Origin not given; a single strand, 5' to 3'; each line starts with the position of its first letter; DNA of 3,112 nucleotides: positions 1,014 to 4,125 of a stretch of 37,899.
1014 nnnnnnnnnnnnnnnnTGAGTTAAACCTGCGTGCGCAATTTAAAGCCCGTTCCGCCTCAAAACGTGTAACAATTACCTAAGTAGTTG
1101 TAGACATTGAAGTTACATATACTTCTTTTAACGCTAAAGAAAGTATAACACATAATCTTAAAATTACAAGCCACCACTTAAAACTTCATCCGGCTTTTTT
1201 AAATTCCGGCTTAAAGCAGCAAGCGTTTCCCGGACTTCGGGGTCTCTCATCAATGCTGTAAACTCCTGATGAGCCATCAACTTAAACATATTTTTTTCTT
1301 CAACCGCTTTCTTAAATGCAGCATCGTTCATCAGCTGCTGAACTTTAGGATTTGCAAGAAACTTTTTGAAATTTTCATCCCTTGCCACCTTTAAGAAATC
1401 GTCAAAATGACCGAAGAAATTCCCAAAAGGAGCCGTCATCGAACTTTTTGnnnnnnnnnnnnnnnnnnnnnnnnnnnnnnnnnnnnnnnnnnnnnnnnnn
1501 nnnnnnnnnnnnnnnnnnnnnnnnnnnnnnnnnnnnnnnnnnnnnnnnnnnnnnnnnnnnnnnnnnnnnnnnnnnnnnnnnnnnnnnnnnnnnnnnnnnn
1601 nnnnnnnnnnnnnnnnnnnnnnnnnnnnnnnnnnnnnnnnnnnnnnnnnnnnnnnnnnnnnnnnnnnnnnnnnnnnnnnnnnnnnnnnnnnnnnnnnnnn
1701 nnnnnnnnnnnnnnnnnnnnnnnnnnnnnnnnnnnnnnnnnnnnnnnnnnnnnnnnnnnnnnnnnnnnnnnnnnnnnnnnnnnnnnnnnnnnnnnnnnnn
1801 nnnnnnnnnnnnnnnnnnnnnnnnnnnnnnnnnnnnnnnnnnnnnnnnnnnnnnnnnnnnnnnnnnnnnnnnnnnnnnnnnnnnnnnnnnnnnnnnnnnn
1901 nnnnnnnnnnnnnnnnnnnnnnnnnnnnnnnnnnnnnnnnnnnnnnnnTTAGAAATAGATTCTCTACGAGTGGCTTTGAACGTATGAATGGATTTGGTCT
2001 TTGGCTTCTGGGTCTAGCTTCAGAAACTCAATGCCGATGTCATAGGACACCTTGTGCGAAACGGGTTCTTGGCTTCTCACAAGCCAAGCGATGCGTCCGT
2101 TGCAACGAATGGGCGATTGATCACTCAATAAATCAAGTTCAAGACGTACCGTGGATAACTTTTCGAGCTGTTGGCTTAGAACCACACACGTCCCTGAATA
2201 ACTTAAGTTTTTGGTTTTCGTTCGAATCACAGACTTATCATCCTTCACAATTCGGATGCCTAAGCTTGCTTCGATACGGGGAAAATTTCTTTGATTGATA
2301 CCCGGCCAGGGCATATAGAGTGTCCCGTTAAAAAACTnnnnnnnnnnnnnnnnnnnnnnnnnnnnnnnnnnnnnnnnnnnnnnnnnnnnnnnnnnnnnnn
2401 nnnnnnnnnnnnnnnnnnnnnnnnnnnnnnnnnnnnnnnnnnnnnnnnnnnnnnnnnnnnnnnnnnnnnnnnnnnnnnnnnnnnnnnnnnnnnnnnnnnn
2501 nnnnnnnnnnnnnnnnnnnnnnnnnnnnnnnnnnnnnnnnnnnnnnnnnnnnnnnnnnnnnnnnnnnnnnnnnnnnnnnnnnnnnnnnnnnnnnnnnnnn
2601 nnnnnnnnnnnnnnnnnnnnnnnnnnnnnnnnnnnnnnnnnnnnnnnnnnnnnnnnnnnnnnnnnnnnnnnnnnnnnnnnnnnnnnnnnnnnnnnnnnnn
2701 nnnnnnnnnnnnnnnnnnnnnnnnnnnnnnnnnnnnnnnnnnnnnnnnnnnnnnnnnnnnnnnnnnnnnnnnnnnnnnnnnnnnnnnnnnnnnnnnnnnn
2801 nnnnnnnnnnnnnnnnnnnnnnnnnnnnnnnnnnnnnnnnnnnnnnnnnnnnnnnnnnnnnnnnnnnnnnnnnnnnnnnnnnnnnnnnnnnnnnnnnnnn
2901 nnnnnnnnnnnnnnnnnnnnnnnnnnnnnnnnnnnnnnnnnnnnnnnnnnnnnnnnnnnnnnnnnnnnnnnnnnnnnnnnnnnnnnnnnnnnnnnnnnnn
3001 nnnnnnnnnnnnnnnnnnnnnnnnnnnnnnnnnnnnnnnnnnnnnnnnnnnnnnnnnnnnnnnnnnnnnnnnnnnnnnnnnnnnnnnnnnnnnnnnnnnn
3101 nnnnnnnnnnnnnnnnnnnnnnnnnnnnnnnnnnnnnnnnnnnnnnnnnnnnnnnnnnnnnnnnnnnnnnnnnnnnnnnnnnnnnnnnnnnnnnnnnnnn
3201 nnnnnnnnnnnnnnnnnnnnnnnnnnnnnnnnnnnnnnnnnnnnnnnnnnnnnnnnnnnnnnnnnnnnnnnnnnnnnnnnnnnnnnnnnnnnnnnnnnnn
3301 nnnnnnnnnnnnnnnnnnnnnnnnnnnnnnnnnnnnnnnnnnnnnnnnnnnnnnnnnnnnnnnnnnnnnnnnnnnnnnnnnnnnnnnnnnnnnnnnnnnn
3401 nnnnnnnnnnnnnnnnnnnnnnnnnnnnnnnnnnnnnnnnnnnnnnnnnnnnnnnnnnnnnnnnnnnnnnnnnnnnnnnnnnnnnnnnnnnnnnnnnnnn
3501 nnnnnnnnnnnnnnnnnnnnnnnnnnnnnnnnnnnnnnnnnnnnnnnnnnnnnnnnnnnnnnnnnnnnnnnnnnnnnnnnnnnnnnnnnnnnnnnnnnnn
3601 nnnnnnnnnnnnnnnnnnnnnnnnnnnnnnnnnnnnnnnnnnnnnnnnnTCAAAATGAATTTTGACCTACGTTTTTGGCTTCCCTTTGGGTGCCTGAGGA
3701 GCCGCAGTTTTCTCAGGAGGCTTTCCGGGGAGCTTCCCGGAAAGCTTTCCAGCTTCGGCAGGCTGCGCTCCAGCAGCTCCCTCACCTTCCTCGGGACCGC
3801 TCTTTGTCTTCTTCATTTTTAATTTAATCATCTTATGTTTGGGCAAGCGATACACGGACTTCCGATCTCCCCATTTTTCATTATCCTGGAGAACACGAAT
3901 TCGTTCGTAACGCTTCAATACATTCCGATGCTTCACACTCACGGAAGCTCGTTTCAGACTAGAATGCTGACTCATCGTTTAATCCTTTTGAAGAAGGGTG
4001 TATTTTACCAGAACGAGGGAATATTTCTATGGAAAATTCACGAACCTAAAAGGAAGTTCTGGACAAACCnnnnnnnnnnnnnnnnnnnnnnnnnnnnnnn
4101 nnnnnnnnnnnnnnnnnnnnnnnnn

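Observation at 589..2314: Three predicted cyclic-di-GMP receptors packed into 1.7 kb next to FtsN-like genes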

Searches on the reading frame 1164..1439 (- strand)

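Call 3: search_protein_families(library=pfam, proteins=[window:1164-1439:-], max_evalue=0.1)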
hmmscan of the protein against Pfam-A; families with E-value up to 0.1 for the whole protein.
window:1164-1439:- (91 aa): 2 families
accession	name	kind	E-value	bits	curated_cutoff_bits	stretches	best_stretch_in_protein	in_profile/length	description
PF17830.6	STI1-HOP_DP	-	2.6e-07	30.9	29.1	2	22-46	3-27/55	STI1/HOP, DP domain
PF21373.2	ZNHIT3_C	-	0.046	14.5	27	0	21-38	9-26/58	Zinc finger HIT domain-containing protein 3, C-terminal domain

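Call 4: search_protein_families(library=ncbifam, proteins=[window:1164-1439:-], max_evalue=0.1)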
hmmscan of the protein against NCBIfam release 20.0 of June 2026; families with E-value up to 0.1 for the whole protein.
window:1164-1439:- (91 aa): 1 family
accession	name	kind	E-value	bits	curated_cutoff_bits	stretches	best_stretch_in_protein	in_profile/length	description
NF004402.0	PRK05758.2-2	equivalog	0.016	15.2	115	1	17-69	37-94/179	F0F1 ATP synthase subunit delta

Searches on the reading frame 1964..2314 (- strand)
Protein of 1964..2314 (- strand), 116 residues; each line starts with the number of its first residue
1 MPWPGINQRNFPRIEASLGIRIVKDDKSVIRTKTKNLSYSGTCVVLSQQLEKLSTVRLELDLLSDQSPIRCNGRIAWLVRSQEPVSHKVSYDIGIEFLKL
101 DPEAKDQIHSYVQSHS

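Call 3: search_protein_families(library=pfam, proteins=[window:1964-2314:-], max_evalue=0.1)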
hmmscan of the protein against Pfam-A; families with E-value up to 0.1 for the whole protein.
window:1964-2314:- (116 aa): 1 family
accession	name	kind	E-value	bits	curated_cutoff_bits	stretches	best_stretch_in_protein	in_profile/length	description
PF07238.19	PilZ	-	6.5e-15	55.8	22.5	1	7-113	1-101/102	PilZ domain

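Call 4: search_protein_families(library=ncbifam, proteins=[window:1964-2314:-], max_evalue=0.1)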
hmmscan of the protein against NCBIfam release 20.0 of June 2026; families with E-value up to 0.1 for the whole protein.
window:1964-2314:- (116 aa): 1 family
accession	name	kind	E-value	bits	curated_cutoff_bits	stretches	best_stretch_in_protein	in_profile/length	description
TIGR02266.1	gmx_TIGR02266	paralog_domain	6.2e-09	35.9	68.7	1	13-112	1-95/96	TIGR02266 family protein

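Call 27: search_solved_structures(query=window:1964-2314:-, max_evalue=1, show_alignments=3)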
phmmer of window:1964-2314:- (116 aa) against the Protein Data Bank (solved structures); distinct sequences matched with E-value up to 1: 5.
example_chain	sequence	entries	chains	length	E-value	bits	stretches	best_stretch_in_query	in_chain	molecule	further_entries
5vx6_A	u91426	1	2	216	0.13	15.4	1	6-59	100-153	Uncharacterized protein YpfA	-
25qb_A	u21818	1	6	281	0.28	14.4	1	62-114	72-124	DNA topoisomerase 2-binding protein 1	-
2xnh_A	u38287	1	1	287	0.29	14.4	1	62-114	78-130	DNA TOPOISOMERASE 2-BINDING PROTEIN 1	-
2xnk_A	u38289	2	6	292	0.29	14.3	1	62-114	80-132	DNA TOPOISOMERASE 2-BINDING PROTEIN 1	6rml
3olc_X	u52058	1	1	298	0.3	14.3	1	62-114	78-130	DNA topoisomerase 2-binding protein 1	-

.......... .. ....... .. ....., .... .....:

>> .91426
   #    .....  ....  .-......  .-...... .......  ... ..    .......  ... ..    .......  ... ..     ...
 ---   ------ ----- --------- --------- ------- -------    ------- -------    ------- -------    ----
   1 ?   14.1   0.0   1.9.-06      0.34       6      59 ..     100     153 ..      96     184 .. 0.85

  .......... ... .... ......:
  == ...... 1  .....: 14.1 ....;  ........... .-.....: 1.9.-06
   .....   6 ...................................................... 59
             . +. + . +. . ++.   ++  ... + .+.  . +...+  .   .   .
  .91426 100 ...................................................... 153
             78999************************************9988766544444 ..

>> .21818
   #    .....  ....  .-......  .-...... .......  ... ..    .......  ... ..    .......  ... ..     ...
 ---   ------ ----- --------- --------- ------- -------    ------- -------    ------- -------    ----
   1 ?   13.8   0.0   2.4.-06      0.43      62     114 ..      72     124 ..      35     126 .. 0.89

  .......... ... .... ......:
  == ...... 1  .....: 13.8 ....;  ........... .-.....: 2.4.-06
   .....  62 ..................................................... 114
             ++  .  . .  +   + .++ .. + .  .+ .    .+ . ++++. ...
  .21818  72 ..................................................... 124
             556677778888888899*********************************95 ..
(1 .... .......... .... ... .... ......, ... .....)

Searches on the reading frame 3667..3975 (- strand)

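Call 3: search_protein_families(library=pfam, proteins=[window:3667-3975:-], max_evalue=0.1)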
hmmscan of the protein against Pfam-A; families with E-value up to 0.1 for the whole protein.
window:3667-3975:- (102 aa): 1 family
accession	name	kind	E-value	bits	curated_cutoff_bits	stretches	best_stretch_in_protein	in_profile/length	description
PF22886.1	DUF7021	-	0.067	13.5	27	1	11-61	45-95/123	Domain of unknown function (DUF7021)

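Call 4: search_protein_families(library=ncbifam, proteins=[window:3667-3975:-], max_evalue=0.1)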
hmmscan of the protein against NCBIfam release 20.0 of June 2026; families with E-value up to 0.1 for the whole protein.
window:3667-3975:- (102 aa): 1 family
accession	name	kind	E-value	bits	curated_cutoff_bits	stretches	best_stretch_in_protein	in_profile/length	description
TIGR04137.1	Chlam_Ver_rRNA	hypoth_equivalog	1.2e-17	63.4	50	1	1-49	1-49/50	small basic protein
